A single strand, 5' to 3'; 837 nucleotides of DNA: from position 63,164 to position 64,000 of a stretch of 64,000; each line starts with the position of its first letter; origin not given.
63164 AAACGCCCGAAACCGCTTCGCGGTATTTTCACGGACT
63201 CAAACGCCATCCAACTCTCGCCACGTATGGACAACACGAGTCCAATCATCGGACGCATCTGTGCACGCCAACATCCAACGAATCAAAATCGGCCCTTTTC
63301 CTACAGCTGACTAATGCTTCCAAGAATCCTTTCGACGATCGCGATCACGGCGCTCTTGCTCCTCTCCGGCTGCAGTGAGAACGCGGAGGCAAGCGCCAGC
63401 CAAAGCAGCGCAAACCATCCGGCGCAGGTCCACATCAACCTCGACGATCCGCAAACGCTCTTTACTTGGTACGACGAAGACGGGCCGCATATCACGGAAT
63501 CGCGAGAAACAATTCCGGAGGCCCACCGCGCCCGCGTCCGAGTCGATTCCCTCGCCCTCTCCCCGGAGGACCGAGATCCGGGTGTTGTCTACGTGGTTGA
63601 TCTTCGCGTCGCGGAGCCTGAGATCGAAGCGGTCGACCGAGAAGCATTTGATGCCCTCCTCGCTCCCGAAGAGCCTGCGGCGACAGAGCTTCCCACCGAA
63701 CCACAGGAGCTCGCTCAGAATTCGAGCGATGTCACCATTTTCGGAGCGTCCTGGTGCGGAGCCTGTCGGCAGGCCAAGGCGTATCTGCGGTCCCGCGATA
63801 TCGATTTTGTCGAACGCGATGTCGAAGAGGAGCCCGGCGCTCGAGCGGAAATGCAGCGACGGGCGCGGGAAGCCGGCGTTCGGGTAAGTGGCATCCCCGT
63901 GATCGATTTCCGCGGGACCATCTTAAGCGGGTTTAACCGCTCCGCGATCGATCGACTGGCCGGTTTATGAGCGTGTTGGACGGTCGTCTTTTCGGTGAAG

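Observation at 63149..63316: MITE-like copy 3 splits a former TAATG stop/start overlap between an acidic lipoprotein gene and a glutaredoxin-like lipoprotein gene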

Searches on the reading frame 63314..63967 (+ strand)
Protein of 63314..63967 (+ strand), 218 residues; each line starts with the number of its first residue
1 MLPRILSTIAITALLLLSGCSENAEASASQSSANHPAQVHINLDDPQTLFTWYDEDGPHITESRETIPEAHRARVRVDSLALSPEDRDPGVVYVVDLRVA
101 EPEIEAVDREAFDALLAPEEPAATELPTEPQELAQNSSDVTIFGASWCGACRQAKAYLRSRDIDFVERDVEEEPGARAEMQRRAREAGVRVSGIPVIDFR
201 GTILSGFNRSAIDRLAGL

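Call 12: search_protein_families(library=pfam, proteins=[window:63314-63967:+], max_evalue=0.01)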
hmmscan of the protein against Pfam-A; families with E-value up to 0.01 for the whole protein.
window:63314-63967:+ (218 aa): 1 family
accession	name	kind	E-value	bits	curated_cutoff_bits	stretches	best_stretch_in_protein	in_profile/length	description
PF00462.30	Glutaredoxin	-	2.5e-12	47.2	22.9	1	140-201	1-57/60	Glutaredoxin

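Call 13: search_protein_families(library=ncbifam, proteins=[window:63314-63967:+], max_evalue=0.01)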
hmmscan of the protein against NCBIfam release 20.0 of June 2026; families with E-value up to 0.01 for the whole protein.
window:63314-63967:+ (218 aa): 10 families
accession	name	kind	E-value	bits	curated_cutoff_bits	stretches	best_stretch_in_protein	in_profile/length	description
TIGR02196.1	GlrX_YruB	hypoth_equivalog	7.8e-15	55.1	88.55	1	140-215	2-72/74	glutaredoxin-like protein, YruB-family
NF041212.1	Uxx_star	subfamily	3.2e-07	30.5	66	1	140-186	1-47/70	Uxx-star family glutaredoxin-like (seleno)protein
TIGR02181.1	GRX_bact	equivalog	7.4e-07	29.3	90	1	140-186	1-47/80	glutaredoxin 3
TIGR02200.1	GlrX_actino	hypoth_equivalog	8.5e-07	29.3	89.5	1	140-178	2-40/77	mycoredoxin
NF002459.0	PRK01655.1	subfamily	5.3e-06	26.5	123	1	140-182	2-44/132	transcriptional regulator Spx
TIGR02194.1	GlrX_NrdH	subfamily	1e-05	25.6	85.75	1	140-216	1-72/72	glutaredoxin-like protein NrdH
NF045501.1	HUGP_GUXX-star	exception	0.00024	20.7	325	1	131-189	158-216/236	HUGP/GUXX-star fusion selenoprotein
NF007923.0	PRK10638.1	equivalog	0.00025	21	129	1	139-187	3-51/83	glutaredoxin 3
NF009210.0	PRK12559.1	equivalog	0.0015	18.5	159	1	141-171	3-33/131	transcriptional regulator SpxA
TIGR01617.1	arsC_related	subfamily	0.0043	17.3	75.05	1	141-183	2-44/117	Spx/MgsR family RNA polymerase-binding regulatory protein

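Call 14: find_encoding_contigs(protein=window:63314-63967:+, flank=10000, max_places=6)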
Protein window:63314-63967:+ (218 aa): 2 contigs read that carry it; 2 places shown.
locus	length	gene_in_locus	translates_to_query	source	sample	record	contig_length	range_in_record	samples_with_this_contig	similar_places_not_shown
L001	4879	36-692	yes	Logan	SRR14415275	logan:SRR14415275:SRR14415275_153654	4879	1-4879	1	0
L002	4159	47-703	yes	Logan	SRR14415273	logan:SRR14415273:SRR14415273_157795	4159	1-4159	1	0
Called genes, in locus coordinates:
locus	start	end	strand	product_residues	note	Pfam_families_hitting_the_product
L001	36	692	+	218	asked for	PF00462:Glutaredoxin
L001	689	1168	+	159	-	PF03061:4HBT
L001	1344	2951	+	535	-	-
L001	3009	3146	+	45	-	-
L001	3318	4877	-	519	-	?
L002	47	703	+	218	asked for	PF00462:Glutaredoxin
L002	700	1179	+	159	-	PF03061:4HBT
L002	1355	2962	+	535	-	-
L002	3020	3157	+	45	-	-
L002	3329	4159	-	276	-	?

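Call 17: find_homologous_proteins(query=window:63314-63967:+)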
Query window:63314-63967:+ (218 aa): 238 proteins with E <= 0.001 among 1089 candidates; the best 120 are listed.
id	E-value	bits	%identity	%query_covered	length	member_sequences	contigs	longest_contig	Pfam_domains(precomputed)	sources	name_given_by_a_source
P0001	4.2e-137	473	100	100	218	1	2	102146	PF00462.31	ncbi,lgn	-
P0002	4.0e-54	202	48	98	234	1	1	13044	PF00462.31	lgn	-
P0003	1.0e-52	197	50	98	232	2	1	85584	PF00462.31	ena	-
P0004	3.0e-52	196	50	94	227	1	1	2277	PF00462.31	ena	-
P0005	3.6e-52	195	51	92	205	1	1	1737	PF00462.31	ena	-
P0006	1.1e-51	194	49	96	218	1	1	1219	PF00462.31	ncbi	-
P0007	1.6e-51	193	52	92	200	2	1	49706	PF00462.31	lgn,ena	-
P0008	2.9e-51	192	46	98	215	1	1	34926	PF00462.31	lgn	-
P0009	2.4e-50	189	48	95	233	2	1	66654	PF00462.31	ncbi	ncbi:MAG: glutaredoxin family protein [Myxococcota bacterium]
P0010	7.5e-50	188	45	97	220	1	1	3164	PF00462.31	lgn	-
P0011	1.1e-49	187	52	83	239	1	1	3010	PF00462.31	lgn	-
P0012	1.6e-49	187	48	92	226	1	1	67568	PF00462.31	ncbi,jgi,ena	-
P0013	5.1e-49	185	57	77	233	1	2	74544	PF00462.31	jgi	-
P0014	5.2e-49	185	47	95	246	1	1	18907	PF00462.31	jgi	jgi:glutaredoxin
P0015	2.2e-48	183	52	81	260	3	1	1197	PF00462.31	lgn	-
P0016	2.4e-48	183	46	97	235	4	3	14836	PF00462.31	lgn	-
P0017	4.7e-48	182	54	76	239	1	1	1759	PF00462.31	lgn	-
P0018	9.6e-48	181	47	94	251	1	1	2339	PF00462.31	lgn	-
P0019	1.2e-47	181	46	95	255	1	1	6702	PF00462.31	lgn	-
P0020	1.3e-47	181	47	90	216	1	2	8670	PF00462.31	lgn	-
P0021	1.4e-47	180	44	94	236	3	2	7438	PF00462.31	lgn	-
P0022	1.8e-47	180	45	99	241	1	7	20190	PF00462.31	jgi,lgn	-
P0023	3.6e-47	179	49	80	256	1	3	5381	PF00462.31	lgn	-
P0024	4.0e-47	179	53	77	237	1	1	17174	PF00462.31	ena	-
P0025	4.2e-47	179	47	94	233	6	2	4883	PF00462.31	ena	-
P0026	7.2e-47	178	46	97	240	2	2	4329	PF00462.31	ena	-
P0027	8.6e-47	178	51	77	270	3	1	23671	PF00462.31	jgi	jgi:glutaredoxin 3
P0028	1.6e-46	177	47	95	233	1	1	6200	PF00462.31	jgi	jgi:glutaredoxin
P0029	3.0e-46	176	51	77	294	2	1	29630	PF00462.31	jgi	jgi:glutaredoxin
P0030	3.4e-46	176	46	97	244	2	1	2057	PF00462.31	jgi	jgi:glutaredoxin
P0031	6.5e-46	175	46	93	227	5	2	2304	PF00462.31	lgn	-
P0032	7.9e-46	175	49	89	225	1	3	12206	PF00462.31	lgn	-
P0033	9.5e-46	174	44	98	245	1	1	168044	PF00462.31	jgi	jgi:glutaredoxin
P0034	1.2e-45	174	50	76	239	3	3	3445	PF00462.31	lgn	-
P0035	1.3e-45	174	42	94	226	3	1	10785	PF00462.31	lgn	-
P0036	1.4e-45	174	51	77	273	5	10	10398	PF00462.31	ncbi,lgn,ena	-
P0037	1.4e-45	174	43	97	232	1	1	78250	PF00462.31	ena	-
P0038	2.2e-45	173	43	94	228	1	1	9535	PF00462.31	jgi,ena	-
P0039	2.5e-45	173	55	76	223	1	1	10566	PF00462.31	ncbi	-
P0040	2.9e-45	173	43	97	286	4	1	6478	PF00462.31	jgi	jgi:glutaredoxin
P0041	3.0e-45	173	51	77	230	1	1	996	PF00462.31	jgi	jgi:glutaredoxin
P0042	3.2e-45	173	53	76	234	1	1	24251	PF00462.31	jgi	jgi:glutaredoxin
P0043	4.4e-45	172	44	98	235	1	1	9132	PF00462.31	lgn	-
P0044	4.9e-45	172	49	76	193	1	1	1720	PF00462.31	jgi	jgi:glutaredoxin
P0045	5.2e-45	172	50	76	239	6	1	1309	PF00462.31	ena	-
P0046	5.6e-45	172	46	96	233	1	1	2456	PF00462.31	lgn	-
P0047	7.2e-45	172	40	99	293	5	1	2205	PF00462.31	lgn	-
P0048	7.2e-45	172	46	89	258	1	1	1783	PF00462.31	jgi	jgi:glutaredoxin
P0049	7.3e-45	172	42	98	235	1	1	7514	PF00462.31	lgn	-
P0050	1.1e-44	171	50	77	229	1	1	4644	PF00462.31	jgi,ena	-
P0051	1.7e-44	170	51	77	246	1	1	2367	PF00462.31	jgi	jgi:glutaredoxin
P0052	1.7e-44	170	46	99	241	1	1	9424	PF00462.31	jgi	jgi:glutaredoxin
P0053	2.1e-44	170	43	98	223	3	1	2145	PF00462.31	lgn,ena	-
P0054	2.2e-44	170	45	98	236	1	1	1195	PF00462.31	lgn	-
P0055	2.5e-44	170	44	97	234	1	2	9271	PF00462.31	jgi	jgi:glutaredoxin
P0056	2.6e-44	170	51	77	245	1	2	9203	PF00462.31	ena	-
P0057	2.6e-44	170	42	98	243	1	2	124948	PF00462.31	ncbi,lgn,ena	-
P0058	2.7e-44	170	47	92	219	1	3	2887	PF00462.31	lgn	-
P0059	2.7e-44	170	49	77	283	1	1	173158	PF00462.31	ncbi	-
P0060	2.9e-44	170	44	92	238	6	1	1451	PF00462.31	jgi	jgi:glutaredoxin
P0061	3.0e-44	170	44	94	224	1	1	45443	PF00462.31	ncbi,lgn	-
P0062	3.8e-44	169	51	80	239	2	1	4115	PF00462.31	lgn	-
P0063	4.2e-44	169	51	76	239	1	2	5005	PF00462.31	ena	-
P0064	4.8e-44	169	50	77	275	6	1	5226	PF00462.31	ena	-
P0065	5.4e-44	169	45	96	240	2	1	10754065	PF00462.31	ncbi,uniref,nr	ncbi:glutaredoxin family protein [Sandaracinus amylolyticus]|uniref:glutaredoxin family protein n=1 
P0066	5.9e-44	169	49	76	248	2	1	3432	PF00462.31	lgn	-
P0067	6.1e-44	169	52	77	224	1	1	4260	PF00462.31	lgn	-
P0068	7.6e-44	168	45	96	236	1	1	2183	PF00462.31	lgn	-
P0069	7.9e-44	168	51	77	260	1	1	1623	PF00462.31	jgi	jgi:glutaredoxin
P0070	8.0e-44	168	43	97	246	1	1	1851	PF00462.31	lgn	-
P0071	9.0e-44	168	42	94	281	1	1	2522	PF00462.31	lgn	-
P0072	9.0e-44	168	50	77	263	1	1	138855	PF00462.31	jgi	jgi:glutaredoxin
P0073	1.0e-43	168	51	81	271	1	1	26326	PF00462.31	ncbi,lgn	-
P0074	1.1e-43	168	46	98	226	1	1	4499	PF00462.31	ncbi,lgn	-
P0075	1.3e-43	167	41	96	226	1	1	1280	PF00462.31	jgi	jgi:glutaredoxin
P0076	1.3e-43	167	40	96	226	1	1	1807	PF00462.31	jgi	jgi:glutaredoxin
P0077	1.9e-43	167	42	91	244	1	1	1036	PF00462.31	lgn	-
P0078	2.4e-43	167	42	90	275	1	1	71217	PF00462.31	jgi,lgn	jgi:glutaredoxin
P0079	2.7e-43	166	44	97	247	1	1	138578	PF00462.31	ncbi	ncbi:MAG: glutaredoxin family protein [Sandaracinaceae bacterium]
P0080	3.8e-43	166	48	76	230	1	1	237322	PF00462.31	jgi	jgi:glutaredoxin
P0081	6.3e-43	165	50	77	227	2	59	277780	PF00462.31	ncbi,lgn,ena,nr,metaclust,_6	ncbi:MAG TPA: glutaredoxin domain-containing protein [Polyangiaceae bacterium LLY-WYZ-15_(1-7)]|nr:h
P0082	7.2e-43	165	49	89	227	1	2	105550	PF00462.31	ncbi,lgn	-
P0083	1.3e-42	164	44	94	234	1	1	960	PF00462.31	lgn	-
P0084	1.5e-42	164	51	77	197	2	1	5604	PF00462.31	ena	-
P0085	1.6e-42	164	50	77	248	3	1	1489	PF00462.31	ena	-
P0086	1.7e-42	164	42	99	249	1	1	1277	PF00462.31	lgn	-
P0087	2.2e-42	163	48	76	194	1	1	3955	PF00462.31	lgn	-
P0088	2.6e-42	163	47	77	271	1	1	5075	PF00462.31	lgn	-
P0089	3.1e-42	163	42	99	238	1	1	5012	PF00462.31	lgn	-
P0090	3.6e-42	163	43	97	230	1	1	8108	PF00462.31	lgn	-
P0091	6.0e-42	162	43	95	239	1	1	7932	PF00462.31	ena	-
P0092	8.7e-42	161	42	94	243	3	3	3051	PF00462.31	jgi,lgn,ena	-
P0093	9.2e-42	161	43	96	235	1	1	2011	PF00462.31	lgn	-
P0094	1.3e-41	161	50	77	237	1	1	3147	PF00462.31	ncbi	-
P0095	1.8e-41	160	44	94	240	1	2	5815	PF00462.31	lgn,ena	-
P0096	1.9e-41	160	48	76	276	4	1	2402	PF00462.31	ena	-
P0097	2.4e-41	160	44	94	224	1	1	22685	PF00462.31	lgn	-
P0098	2.8e-41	160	50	75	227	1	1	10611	PF00462.31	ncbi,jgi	jgi:glutaredoxin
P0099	3.4e-41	160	43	94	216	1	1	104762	PF00462.31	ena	-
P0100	4.6e-41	159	41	97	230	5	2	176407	PF00462.31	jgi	-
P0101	8.7e-41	158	39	95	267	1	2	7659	PF00462.31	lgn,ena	-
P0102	1.1e-40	158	47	77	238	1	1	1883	PF00462.31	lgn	-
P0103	1.1e-40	158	49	77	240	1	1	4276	PF00462.31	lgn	-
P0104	2.0e-40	157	46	77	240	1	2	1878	PF00462.31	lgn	-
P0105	2.4e-40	157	43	96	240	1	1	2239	PF00462.31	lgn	-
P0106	3.7e-40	156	47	77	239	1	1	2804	PF00462.31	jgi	jgi:glutaredoxin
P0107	3.8e-40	156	48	78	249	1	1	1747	PF00462.31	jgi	jgi:glutaredoxin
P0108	4.3e-40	156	38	96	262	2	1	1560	PF00462.31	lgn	-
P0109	4.4e-40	156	48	77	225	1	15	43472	PF00462.31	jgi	jgi:glutaredoxin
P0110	5.6e-40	156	42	96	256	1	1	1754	PF00462.31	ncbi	-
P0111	6.2e-40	155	46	81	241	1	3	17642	PF00462.31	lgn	-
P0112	6.6e-40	155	42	94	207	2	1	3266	PF00462.31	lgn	-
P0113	8.4e-40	155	39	96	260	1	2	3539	PF00462.31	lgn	-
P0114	1.0e-39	155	43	94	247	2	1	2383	PF00462.31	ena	-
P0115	1.0e-39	155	42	89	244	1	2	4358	PF00462.31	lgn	-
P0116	1.1e-39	155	47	76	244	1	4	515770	PF00462.31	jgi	jgi:arsenate reductase-like glutaredoxin family protein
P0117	1.1e-39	155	38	95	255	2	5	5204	PF00462.31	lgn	-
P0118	2.5e-39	153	49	77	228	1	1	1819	PF00462.31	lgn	-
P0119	3.9e-39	153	49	78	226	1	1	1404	PF00462.31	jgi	jgi:glutaredoxin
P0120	4.0e-39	153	45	83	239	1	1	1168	PF00462.31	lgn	-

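Call 18: find_encoding_contigs(protein=P0003, flank=5000, max_places=2)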
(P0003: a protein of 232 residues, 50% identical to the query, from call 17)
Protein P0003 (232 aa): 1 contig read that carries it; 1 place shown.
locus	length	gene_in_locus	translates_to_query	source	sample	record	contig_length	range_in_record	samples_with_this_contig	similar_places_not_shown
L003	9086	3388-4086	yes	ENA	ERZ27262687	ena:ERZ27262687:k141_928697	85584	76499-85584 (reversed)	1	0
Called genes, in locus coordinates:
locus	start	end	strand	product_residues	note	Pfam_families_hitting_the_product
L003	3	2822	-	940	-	?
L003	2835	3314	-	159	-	-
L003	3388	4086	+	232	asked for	PF00462:Glutaredoxin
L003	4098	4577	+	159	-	PF01451:LMWPc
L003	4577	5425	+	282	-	PF03881:Fructosamin_kin, PF01636:APH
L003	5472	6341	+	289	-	-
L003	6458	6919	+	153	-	-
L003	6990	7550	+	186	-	-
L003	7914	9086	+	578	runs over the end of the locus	PF08309:LVIVD (faint), PF13205:Big_5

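Call 19: find_encoding_contigs(protein=P0009, flank=5000, max_places=2)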
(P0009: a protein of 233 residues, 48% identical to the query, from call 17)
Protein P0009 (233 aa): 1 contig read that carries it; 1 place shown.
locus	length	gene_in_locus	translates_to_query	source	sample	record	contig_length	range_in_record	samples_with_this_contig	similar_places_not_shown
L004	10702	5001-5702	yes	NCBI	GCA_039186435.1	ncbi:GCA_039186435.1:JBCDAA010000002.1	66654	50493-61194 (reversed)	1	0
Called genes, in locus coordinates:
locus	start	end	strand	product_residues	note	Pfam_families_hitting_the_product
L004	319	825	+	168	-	-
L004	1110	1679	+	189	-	PF00892:EamA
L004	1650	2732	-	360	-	PF04055:Radical_SAM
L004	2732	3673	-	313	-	PF03061:4HBT, PF13622:4HBT_3, PF03061:4HBT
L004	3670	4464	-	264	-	PF00639:Rotamase, PF13145:Rotamase_2 (faint), PF13616:Rotamase_3, PF00639:Rotamase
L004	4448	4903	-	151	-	-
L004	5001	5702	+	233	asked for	PF00462:Glutaredoxin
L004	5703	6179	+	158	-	PF01451:LMWPc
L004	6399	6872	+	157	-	PF09055:Sod_Ni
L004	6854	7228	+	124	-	PF00717:Peptidase_S24, PF10502:Peptidase_S26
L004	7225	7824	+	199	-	PF03824:NicO (weak)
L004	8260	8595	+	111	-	-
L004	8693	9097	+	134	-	-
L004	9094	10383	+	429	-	PF03572:Peptidase_S41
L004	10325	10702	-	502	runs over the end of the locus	PF03929:PepSY_TM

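Call 20: find_encoding_contigs(protein=P0008, flank=5000, max_places=2)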
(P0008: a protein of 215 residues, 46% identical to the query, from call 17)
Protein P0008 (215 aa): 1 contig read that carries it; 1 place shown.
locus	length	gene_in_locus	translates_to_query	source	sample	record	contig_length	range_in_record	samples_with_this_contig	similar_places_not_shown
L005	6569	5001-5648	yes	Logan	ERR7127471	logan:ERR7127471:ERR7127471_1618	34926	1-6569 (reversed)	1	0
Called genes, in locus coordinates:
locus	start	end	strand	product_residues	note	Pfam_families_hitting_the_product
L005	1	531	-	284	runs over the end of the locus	PF03781:FGE-sulfatase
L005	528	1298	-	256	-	PF01790:LGT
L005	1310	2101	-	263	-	PF13828:DUF4190 (faint)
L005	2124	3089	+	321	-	PF03193:RsgA_GTPase (faint), PF00009:GTP_EFTU (weak), PF00350:Dynamin_N (faint), PF01926:MMR_HSR1, PF02421:FeoB_N (weak), PF07650:KH_2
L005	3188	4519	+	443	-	PF00009:GTP_EFTU (weak), PF00350:Dynamin_N (faint), PF01926:MMR_HSR1, PF02421:FeoB_N, PF00009:GTP_EFTU, PF01926:MMR_HSR1, PF02421:FeoB_N, PF14714:KH_dom-like, +5 more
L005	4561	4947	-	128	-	-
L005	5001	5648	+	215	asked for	PF00462:Glutaredoxin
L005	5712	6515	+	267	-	PF13145:Rotamase_2 (faint), PF00639:Rotamase (weak), PF13616:Rotamase_3, PF00639:Rotamase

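Call 64: find_encoding_contigs(protein=P0002, flank=3000, max_places=1)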
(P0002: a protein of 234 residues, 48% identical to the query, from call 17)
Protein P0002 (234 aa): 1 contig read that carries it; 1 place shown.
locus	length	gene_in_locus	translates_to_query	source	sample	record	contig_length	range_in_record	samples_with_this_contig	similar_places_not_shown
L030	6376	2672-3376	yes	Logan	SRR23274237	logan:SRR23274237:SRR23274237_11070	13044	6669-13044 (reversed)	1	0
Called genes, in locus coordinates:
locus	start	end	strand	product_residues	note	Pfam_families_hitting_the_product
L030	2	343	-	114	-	?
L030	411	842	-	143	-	PF13622:4HBT_3, PF03061:4HBT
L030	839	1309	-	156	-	PF03061:4HBT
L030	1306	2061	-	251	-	PF00639:Rotamase, PF13145:Rotamase_2 (faint), PF13616:Rotamase_3, PF00639:Rotamase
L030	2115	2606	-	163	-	-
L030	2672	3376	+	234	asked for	PF00462:Glutaredoxin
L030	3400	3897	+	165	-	PF01451:LMWPc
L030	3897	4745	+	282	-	PF03881:Fructosamin_kin, PF01636:APH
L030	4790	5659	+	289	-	-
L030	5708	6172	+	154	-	-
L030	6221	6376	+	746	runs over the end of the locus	PF04879:Molybdop_Fe4S4, PF00384:Molybdopterin, PF01568:Molydop_binding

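Call 65: find_encoding_contigs(protein=P0007, flank=3000, max_places=1)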
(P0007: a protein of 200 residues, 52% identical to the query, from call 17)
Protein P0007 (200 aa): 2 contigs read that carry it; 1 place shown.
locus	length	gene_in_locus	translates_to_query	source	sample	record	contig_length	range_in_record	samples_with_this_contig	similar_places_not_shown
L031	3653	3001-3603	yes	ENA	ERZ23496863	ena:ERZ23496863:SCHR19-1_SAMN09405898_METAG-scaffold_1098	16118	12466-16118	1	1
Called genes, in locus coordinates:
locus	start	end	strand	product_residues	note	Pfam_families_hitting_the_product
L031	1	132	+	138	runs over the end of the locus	-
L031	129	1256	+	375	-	-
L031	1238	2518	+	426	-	PF02985:HEAT (faint), PF13646:HEAT_2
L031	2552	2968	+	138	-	-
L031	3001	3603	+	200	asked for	PF00462:Glutaredoxin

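Call 66: find_encoding_contigs(protein=P0013, flank=3000, max_places=1)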
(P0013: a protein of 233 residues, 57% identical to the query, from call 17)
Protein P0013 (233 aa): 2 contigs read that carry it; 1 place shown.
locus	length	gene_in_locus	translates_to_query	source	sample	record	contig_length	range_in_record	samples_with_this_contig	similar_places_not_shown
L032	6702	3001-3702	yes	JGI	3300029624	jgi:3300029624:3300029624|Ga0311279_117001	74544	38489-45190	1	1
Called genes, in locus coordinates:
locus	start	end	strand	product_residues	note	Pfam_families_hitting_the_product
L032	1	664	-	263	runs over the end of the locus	PF01790:LGT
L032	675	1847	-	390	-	-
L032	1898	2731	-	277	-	-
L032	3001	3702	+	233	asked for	PF00462:Glutaredoxin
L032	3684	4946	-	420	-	-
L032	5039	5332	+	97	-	PF07238:PilZ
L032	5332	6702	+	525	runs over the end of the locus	PF00069:Pkinase, PF07714:PK_Tyr_Ser-Thr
